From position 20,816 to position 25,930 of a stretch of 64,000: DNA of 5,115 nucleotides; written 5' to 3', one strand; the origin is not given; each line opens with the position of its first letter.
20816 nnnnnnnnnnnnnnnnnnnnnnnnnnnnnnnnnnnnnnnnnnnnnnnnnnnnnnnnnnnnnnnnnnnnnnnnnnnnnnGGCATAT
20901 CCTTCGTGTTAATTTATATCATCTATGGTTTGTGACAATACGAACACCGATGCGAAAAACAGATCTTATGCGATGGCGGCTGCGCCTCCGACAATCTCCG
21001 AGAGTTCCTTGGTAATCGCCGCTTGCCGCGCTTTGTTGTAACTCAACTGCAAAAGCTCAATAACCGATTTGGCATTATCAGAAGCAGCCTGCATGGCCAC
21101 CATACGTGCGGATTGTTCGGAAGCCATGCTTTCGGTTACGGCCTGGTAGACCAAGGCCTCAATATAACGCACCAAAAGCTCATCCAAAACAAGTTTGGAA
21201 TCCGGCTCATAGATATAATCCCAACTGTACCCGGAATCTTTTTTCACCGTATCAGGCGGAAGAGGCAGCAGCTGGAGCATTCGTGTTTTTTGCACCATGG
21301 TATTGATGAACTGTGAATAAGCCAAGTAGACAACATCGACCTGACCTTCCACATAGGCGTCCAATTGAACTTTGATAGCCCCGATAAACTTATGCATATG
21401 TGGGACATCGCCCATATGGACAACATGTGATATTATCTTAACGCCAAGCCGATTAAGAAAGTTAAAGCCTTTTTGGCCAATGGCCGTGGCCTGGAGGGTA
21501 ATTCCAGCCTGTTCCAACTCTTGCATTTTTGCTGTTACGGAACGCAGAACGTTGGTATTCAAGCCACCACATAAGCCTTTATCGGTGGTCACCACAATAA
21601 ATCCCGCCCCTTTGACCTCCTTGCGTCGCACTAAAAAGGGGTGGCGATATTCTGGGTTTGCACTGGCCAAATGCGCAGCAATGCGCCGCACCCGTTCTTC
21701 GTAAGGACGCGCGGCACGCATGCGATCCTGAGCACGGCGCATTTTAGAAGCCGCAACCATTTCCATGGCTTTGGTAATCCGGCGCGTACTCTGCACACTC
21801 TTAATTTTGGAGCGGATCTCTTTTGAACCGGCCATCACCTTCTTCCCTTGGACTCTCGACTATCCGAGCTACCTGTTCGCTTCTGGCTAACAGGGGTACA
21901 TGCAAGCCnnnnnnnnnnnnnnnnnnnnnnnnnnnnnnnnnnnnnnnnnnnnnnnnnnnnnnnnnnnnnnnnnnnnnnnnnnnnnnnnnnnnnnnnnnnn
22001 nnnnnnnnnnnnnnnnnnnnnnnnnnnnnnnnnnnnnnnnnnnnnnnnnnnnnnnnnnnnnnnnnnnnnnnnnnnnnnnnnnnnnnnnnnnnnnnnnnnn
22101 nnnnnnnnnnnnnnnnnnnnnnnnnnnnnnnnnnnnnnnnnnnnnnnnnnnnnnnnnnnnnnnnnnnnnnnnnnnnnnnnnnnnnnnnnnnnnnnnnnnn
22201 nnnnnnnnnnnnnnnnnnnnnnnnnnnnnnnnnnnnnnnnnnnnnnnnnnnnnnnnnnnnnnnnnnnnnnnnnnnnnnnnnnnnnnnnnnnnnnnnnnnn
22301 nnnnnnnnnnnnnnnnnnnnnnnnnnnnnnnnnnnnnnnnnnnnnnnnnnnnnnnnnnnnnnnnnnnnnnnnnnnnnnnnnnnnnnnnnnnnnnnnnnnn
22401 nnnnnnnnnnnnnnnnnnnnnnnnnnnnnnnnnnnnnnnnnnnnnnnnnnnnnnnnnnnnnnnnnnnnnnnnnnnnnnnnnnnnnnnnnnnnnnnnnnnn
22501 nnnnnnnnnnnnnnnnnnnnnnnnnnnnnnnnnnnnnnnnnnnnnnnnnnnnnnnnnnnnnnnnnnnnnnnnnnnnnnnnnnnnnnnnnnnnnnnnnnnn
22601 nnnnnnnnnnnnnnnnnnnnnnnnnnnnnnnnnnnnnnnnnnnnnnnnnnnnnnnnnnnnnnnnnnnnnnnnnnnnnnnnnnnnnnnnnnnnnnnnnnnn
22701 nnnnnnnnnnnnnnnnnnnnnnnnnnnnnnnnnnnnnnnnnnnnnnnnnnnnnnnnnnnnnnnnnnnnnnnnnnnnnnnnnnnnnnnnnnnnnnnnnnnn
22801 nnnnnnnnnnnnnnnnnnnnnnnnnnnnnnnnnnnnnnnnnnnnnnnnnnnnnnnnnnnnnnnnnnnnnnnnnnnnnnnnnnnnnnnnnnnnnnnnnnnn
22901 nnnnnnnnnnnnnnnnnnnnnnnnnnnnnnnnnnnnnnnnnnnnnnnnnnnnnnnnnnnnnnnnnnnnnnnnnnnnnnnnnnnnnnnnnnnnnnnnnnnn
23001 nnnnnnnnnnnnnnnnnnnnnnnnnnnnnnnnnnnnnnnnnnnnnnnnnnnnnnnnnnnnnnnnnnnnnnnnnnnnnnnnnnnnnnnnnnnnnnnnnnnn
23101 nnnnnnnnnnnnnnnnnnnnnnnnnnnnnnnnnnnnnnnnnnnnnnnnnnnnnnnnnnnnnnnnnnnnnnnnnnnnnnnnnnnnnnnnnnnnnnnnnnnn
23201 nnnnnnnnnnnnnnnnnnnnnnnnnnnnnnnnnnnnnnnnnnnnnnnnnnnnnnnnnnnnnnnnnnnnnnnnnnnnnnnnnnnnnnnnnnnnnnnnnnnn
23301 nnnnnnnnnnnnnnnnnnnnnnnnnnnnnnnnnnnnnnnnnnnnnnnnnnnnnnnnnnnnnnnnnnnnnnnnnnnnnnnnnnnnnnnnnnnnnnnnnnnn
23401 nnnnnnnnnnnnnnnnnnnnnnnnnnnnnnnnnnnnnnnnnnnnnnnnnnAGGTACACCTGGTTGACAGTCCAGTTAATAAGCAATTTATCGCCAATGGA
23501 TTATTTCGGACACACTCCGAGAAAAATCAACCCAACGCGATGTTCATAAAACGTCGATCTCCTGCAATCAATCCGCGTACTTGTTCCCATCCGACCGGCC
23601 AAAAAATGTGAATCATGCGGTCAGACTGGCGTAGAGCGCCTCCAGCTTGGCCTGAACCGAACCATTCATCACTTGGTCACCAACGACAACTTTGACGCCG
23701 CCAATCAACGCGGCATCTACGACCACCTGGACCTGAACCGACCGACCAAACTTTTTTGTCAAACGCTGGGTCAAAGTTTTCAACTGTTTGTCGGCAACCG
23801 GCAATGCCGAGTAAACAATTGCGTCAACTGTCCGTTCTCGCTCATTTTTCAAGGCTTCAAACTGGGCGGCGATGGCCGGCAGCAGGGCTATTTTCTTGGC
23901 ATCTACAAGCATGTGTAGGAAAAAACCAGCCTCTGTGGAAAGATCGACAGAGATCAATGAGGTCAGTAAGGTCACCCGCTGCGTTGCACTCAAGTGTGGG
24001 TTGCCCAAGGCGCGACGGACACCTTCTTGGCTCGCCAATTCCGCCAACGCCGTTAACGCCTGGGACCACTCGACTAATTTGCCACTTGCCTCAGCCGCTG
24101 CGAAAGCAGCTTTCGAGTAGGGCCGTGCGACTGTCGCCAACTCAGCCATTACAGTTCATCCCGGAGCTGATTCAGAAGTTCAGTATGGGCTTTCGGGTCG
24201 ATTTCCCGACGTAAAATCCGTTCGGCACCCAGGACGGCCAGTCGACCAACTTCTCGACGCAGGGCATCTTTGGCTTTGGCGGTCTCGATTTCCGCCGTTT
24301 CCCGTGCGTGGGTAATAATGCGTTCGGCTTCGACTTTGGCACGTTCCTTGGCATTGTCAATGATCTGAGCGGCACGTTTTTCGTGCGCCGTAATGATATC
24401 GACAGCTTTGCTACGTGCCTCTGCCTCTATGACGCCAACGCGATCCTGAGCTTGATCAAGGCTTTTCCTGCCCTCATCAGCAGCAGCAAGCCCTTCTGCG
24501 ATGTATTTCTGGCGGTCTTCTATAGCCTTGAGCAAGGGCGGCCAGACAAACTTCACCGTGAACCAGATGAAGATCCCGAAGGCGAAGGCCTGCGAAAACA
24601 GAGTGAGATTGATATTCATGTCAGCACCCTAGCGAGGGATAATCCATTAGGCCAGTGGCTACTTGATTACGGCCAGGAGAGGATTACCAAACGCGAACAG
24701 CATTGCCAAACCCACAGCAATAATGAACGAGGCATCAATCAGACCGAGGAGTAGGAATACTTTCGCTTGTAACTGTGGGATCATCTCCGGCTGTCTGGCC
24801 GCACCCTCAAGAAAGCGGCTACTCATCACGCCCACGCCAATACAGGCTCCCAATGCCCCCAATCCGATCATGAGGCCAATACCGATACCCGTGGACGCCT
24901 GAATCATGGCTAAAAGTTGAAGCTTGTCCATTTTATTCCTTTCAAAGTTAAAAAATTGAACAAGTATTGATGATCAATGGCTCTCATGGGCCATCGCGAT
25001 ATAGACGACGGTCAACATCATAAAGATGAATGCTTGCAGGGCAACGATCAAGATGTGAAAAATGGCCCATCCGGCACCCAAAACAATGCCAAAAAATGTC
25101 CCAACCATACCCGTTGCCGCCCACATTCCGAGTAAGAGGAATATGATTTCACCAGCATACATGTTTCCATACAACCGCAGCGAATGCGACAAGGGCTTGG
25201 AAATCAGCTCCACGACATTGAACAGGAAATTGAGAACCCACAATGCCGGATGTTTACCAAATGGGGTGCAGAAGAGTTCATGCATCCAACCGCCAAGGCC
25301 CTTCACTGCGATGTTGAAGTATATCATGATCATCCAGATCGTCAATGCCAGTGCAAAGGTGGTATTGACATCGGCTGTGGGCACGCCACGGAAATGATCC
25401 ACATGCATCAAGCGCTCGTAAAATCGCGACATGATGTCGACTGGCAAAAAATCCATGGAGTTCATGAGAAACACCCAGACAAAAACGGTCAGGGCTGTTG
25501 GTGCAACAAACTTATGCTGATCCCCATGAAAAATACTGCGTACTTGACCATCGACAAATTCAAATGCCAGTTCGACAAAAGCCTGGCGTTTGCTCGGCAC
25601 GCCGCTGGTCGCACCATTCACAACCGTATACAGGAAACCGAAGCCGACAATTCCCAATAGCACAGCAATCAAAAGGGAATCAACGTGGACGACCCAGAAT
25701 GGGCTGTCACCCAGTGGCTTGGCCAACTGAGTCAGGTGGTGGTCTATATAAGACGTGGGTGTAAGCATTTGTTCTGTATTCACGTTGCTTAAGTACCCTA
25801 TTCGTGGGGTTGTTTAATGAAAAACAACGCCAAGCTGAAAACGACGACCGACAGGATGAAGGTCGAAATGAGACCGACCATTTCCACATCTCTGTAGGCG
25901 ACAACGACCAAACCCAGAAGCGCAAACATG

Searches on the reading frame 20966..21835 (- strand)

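Call 94: search_protein_families(library=pfam, proteins=[window:20966-21835:-], max_evalue=0.00001)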
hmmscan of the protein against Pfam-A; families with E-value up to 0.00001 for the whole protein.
window:20966-21835:- (289 aa): 1 family
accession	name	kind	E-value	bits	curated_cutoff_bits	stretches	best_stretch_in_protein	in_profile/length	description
PF00231.24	ATP-synt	-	2.5e-99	333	39.9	1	5-288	3-285/285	ATP synthase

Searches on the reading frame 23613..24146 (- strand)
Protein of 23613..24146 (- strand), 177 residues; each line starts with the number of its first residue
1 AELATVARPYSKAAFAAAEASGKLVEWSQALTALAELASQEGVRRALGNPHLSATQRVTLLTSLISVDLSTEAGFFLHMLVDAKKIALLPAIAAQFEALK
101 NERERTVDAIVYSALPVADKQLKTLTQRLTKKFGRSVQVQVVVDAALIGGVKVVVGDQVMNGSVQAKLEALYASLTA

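Call 94: search_protein_families(library=pfam, proteins=[window:23613-24146:-], max_evalue=0.00001)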
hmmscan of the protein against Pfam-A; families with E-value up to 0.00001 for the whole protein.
window:23613-24146:- (177 aa): 1 family
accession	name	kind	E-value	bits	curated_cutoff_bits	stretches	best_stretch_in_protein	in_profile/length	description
PF00213.23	OSCP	-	1.6e-44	152.5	22.3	1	6-175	1-172/172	ATP synthase delta (OSCP) subunit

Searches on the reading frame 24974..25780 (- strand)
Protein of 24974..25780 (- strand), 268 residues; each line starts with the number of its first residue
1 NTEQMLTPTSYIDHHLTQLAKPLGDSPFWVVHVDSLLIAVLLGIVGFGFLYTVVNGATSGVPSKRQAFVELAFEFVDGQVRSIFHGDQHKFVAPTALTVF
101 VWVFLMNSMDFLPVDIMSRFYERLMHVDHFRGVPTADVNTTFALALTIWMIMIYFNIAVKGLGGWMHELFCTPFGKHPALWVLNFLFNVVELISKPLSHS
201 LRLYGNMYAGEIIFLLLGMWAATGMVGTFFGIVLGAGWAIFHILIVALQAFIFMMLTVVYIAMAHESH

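Call 94: search_protein_families(library=pfam, proteins=[window:24974-25780:-], max_evalue=0.00001)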
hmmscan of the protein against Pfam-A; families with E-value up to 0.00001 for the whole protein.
window:24974-25780:- (268 aa): 1 family
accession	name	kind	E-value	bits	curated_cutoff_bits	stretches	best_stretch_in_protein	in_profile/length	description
PF00119.25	ATP-synt_A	-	1.9e-52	178.8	33.9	1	37-261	2-216/217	ATP synthase A chain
